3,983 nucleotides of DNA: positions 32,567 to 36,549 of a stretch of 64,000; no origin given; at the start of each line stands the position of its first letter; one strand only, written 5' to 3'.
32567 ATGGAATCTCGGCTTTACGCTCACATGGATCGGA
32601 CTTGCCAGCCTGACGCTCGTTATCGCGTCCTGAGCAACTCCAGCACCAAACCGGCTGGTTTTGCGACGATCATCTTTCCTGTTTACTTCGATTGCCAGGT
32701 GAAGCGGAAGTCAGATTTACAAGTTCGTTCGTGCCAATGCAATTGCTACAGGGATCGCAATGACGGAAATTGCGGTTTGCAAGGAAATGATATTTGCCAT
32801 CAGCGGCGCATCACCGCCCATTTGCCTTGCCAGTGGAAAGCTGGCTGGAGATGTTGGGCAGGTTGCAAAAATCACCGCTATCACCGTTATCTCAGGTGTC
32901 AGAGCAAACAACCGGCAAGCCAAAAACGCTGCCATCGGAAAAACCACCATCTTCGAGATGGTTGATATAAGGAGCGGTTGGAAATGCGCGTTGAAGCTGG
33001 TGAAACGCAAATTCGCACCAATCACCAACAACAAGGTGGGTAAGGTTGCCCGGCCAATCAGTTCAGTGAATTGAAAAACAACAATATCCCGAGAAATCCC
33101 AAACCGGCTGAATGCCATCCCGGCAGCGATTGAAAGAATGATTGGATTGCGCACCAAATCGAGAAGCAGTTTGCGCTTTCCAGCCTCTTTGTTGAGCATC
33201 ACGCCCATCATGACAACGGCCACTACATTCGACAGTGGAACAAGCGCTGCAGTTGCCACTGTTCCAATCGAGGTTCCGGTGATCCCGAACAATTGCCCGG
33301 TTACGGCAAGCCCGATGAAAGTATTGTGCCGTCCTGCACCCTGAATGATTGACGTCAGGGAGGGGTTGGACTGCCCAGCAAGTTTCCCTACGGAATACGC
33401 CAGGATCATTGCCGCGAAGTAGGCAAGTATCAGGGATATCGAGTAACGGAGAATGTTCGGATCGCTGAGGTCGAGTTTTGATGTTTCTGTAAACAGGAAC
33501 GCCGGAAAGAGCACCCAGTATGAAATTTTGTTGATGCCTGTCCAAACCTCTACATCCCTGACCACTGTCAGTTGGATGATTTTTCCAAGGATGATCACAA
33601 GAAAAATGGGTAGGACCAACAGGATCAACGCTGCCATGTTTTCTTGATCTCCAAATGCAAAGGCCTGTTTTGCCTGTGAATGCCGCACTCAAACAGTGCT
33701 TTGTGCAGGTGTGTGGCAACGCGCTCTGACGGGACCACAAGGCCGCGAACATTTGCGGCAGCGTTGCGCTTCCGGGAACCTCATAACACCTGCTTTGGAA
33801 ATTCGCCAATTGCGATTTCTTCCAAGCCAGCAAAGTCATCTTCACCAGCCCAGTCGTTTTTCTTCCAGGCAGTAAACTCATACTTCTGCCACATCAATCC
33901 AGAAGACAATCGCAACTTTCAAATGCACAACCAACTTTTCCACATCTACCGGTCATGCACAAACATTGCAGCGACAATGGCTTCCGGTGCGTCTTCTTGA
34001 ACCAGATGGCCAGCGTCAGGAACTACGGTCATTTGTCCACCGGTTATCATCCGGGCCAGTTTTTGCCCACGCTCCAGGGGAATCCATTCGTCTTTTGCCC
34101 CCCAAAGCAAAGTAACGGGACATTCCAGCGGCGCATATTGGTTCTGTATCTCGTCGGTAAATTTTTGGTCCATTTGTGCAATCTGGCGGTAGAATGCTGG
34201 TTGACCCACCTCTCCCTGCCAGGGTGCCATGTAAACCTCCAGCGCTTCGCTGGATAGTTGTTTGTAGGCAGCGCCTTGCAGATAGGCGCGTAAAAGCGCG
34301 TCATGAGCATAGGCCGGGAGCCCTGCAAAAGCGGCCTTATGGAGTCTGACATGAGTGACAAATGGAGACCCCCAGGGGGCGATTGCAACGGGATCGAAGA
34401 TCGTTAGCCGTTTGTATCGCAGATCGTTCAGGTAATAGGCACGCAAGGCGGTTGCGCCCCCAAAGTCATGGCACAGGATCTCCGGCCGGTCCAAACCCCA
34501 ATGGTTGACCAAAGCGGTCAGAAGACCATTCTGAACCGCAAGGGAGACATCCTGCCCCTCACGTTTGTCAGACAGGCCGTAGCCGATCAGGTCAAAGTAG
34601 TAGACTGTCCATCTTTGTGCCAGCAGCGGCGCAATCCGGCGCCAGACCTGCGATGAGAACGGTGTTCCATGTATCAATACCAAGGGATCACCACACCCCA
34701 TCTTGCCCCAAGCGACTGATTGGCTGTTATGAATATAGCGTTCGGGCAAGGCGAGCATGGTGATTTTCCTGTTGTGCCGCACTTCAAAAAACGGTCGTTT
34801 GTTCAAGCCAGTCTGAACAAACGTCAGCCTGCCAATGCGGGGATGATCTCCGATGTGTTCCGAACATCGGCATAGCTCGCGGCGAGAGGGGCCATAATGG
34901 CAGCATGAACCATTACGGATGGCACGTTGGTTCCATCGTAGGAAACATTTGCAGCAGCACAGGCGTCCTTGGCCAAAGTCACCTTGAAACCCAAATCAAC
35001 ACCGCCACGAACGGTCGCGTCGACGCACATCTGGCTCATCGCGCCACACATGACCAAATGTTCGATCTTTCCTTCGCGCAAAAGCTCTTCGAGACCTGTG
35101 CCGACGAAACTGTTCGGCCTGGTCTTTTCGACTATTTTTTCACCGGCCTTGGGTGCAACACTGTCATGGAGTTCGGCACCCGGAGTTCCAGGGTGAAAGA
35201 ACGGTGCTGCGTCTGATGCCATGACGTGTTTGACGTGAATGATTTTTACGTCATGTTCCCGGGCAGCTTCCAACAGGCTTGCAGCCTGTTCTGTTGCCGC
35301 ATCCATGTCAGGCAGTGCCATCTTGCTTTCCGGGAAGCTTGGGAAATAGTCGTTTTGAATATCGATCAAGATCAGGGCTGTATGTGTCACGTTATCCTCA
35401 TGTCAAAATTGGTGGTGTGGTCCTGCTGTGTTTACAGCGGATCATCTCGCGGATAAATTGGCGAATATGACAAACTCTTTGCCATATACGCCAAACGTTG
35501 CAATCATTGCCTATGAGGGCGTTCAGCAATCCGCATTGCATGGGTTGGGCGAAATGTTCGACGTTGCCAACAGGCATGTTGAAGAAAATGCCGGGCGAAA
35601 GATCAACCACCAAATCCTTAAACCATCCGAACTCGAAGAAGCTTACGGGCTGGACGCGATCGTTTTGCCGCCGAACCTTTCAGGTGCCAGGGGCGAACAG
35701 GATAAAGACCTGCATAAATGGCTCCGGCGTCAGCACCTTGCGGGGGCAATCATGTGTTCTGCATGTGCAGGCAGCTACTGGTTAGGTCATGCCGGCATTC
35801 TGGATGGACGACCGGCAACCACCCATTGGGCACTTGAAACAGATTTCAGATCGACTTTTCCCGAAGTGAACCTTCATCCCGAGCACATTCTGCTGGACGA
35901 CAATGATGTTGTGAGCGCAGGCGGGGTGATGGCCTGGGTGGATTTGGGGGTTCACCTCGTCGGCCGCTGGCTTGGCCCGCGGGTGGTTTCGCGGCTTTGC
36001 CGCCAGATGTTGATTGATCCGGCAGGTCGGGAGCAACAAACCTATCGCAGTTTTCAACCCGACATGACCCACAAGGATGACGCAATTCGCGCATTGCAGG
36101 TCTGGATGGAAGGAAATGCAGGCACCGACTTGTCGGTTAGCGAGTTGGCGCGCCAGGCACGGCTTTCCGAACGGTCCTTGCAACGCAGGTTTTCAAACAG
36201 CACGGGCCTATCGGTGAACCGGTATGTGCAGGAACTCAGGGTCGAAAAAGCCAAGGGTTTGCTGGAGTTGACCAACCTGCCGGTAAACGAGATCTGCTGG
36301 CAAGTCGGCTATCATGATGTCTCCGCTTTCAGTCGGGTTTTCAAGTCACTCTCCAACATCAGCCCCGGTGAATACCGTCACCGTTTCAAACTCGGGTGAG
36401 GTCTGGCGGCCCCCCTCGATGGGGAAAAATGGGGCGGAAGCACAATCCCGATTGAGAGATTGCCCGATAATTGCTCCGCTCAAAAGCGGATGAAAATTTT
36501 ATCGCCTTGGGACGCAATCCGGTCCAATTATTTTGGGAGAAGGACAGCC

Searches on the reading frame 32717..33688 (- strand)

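Call 32: search_protein_families(library=pfam, proteins=[window:32717-33688:-], max_evalue=0.001)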
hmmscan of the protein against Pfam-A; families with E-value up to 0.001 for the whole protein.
window:32717-33688:- (323 aa): 2 families
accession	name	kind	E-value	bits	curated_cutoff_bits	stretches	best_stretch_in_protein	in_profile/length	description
PF03547.23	Mem_trans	-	9e-11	41.4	25.7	1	24-315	5-342/343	Membrane transport protein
PF01758.21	SBF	-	1.9e-06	28.1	24.3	1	219-320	7-115/191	Sodium Bile acid symporter family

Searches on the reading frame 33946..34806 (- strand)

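Call 32: search_protein_families(library=pfam, proteins=[window:33946-34806:-], max_evalue=0.001)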
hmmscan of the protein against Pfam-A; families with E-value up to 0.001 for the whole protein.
window:33946-34806:- (286 aa): 3 families
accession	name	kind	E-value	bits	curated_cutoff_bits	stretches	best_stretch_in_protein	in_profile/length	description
PF00561.26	Abhydrolase_1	-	4.5e-22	79.3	25.8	1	41-274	2-245/245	alpha/beta hydrolase fold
PF12697.13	Abhydrolase_6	-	5.5e-22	79.9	26.3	1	42-280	1-217/217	Alpha/beta hydrolase family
PF12146.15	Hydrolase_4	-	5.1e-08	32.9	27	1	42-269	7-234/239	Serine aminopeptidase, S33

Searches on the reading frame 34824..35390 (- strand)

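Call 32: search_protein_families(library=pfam, proteins=[window:34824-35390:-], max_evalue=0.001)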
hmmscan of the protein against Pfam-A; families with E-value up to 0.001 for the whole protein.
window:34824-35390:- (188 aa): 1 family
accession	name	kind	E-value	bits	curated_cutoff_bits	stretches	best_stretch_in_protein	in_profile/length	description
PF00857.26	Isochorismatase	-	6.3e-42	144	27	1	4-151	1-155/175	Isochorismatase domain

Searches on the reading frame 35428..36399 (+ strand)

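Call 32: search_protein_families(library=pfam, proteins=[window:35428-36399:+], max_evalue=0.001)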
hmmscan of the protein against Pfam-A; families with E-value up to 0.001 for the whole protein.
window:35428-36399:+ (323 aa): 3 families
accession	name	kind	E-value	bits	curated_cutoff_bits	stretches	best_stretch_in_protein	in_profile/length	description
PF12833.13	HTH_18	-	9.3e-25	87.2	33.6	1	240-319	1-80/80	Helix-turn-helix domain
PF00165.29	HTH_AraC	-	1.8e-15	57.1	26.6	2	280-318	2-42/42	Bacterial regulatory helix-turn-helix proteins, AraC family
PF01965.30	DJ-1_PfpI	-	8.5e-08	32.6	26.6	1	74-175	61-160/165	DJ-1/PfpI family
